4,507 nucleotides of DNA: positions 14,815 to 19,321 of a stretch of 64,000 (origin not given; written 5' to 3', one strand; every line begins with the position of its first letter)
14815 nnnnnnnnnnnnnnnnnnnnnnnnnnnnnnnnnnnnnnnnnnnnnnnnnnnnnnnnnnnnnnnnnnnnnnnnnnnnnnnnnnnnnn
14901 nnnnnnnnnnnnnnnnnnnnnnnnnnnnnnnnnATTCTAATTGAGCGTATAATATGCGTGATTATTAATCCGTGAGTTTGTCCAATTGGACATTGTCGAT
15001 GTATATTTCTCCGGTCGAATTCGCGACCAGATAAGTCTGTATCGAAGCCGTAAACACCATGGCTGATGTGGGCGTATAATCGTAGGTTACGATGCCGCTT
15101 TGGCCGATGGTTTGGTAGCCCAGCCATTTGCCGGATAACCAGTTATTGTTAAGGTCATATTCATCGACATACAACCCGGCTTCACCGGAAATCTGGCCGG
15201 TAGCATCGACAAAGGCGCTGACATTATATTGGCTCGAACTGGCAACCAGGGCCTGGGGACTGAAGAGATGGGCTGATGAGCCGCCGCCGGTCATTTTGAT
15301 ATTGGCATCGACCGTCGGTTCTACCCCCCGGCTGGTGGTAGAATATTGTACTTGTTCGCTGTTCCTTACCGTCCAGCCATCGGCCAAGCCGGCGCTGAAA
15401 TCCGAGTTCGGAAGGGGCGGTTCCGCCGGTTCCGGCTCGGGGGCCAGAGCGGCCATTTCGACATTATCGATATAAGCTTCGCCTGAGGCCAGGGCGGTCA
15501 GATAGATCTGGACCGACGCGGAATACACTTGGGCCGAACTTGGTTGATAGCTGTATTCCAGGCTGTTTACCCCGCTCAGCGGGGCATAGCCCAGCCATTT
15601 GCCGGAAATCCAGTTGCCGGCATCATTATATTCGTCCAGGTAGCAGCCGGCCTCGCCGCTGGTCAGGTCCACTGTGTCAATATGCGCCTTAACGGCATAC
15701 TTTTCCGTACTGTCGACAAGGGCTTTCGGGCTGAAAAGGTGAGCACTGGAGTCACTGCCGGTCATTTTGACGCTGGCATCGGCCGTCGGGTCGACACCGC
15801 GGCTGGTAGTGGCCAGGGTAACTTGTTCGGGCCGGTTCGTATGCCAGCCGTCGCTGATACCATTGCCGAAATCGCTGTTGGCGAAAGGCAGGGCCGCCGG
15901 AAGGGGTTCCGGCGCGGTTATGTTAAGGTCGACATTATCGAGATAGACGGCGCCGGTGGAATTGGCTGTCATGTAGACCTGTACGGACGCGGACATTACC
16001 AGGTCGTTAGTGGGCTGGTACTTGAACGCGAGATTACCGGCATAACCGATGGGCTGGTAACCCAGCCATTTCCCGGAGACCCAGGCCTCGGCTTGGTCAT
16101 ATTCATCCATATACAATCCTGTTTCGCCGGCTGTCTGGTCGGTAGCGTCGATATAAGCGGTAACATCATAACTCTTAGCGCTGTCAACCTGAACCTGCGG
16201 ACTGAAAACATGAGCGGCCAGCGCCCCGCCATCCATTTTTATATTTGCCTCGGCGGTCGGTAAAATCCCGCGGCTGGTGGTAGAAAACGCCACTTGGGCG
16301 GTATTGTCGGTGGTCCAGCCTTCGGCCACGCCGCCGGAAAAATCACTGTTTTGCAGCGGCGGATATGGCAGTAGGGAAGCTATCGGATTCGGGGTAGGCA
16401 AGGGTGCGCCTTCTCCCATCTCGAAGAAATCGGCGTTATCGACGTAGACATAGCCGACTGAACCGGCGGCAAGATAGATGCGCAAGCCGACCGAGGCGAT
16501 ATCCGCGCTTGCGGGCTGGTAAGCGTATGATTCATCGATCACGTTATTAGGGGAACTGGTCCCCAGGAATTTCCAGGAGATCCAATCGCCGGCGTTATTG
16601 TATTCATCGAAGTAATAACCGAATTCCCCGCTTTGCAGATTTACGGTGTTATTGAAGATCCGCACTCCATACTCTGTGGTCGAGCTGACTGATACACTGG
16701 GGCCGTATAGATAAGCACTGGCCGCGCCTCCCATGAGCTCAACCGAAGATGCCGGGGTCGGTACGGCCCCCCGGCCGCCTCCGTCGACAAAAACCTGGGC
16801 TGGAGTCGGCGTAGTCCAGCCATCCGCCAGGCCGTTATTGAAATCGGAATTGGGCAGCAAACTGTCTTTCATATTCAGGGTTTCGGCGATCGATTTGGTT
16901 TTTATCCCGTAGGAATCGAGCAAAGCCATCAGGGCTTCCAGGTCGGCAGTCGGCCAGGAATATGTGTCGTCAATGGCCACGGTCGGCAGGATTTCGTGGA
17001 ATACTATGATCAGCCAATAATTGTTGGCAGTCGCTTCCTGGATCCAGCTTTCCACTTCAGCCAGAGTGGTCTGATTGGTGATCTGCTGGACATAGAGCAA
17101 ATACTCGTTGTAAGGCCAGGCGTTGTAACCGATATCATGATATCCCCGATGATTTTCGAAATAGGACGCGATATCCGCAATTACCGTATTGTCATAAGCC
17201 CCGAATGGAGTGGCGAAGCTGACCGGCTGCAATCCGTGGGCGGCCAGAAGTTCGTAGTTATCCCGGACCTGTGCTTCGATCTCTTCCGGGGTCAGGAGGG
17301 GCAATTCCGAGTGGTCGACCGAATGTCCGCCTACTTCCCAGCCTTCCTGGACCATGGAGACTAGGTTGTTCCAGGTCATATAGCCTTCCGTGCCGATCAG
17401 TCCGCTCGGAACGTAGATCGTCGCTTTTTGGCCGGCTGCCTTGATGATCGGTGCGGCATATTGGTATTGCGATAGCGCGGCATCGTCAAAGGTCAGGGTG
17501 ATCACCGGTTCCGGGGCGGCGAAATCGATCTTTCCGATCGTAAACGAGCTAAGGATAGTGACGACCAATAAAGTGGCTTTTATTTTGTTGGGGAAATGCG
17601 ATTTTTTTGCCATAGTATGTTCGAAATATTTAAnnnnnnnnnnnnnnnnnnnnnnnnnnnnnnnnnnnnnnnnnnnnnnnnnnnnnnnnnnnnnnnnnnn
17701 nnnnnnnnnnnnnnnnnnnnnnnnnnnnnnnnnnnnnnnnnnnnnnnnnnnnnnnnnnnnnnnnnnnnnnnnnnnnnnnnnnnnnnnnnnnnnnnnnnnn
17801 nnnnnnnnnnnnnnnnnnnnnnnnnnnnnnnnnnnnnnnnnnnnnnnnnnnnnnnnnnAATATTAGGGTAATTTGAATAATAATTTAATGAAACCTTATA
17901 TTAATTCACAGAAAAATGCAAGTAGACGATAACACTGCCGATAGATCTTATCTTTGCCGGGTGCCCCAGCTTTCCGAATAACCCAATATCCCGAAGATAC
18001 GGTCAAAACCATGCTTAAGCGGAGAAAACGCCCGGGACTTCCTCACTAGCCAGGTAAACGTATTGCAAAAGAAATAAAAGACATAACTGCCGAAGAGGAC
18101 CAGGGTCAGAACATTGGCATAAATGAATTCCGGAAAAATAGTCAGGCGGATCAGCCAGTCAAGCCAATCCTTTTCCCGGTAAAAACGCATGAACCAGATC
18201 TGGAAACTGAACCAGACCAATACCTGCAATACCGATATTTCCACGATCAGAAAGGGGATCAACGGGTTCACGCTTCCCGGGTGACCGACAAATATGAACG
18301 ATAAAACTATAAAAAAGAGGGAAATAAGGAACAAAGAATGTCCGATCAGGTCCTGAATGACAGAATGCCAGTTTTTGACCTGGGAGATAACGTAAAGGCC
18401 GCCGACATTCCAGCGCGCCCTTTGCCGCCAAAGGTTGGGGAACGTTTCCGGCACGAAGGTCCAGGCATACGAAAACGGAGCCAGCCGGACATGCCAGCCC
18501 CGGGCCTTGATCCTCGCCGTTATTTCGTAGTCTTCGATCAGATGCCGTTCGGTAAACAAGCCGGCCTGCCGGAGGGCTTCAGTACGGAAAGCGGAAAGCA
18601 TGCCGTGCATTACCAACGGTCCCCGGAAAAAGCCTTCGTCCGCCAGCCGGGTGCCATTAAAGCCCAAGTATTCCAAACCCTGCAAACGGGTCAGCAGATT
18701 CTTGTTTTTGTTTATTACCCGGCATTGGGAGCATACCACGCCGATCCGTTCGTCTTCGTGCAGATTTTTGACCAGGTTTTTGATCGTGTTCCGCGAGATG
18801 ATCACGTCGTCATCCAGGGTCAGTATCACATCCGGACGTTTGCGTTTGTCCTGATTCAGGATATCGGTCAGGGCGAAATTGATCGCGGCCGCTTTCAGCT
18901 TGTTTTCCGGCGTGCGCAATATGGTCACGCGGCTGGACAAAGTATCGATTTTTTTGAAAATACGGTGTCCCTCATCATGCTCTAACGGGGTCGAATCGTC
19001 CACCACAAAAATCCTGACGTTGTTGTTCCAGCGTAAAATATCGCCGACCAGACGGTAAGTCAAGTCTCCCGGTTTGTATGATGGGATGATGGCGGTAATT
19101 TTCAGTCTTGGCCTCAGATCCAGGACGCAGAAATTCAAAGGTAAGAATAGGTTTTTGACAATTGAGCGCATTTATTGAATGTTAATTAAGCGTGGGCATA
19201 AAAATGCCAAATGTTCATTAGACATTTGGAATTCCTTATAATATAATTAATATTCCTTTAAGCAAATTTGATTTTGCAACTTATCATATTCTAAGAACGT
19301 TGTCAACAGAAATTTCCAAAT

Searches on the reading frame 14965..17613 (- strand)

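Call 35: search_protein_families(library=pfam, proteins=[window:14965-17613:-], max_evalue=0.01)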
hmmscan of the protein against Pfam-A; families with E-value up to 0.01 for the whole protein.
window:14965-17613:- (882 aa): 2 families
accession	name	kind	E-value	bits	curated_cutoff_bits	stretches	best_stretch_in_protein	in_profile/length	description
PF01522.26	Polysacc_deac_1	-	7e-20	71.7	23.1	1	34-149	5-117/124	Polysaccharide deacetylase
PF10096.14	DUF2334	-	0.00049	20.2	26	1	80-215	55-191/203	Uncharacterized protein conserved in bacteria (DUF2334)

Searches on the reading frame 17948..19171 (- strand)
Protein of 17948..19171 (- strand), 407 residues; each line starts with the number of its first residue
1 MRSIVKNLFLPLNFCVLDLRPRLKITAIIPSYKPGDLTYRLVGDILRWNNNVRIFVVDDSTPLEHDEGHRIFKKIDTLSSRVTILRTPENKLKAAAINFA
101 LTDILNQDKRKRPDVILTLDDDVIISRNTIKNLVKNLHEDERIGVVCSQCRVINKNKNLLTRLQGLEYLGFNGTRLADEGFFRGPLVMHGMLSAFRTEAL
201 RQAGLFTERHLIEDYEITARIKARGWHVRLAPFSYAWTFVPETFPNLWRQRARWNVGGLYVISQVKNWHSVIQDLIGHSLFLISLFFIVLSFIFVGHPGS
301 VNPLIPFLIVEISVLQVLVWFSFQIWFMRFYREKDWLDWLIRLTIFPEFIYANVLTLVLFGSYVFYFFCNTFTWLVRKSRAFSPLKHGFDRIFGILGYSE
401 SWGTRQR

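Call 82: search_protein_families(library=pfam, proteins=[window:17948-19171:-], max_evalue=0.00001)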
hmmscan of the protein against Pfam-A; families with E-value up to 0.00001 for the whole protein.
window:17948-19171:- (407 aa): 5 families
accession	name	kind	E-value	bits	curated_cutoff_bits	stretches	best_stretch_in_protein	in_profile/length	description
PF13632.12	Glyco_trans_2_3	-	2.4e-23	83.4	27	1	115-297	1-188/198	Glycosyl transferase family group 2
PF13641.12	Glyco_tranf_2_3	-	7.6e-21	75.6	27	1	22-255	2-228/230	Glycosyltransferase like family 2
PF13506.12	Glyco_transf_21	-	1.2e-20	74.2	21.7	1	109-255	27-173/174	Glycosyl transferase family 21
PF00535.33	Glycos_transf_2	-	1.7e-14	54.5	23.3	1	27-201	2-165/168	Glycosyl transferase family 2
PF03142.21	Chitin_synth_2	-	3.5e-10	39.6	27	1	114-215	203-309/527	Chitin synthase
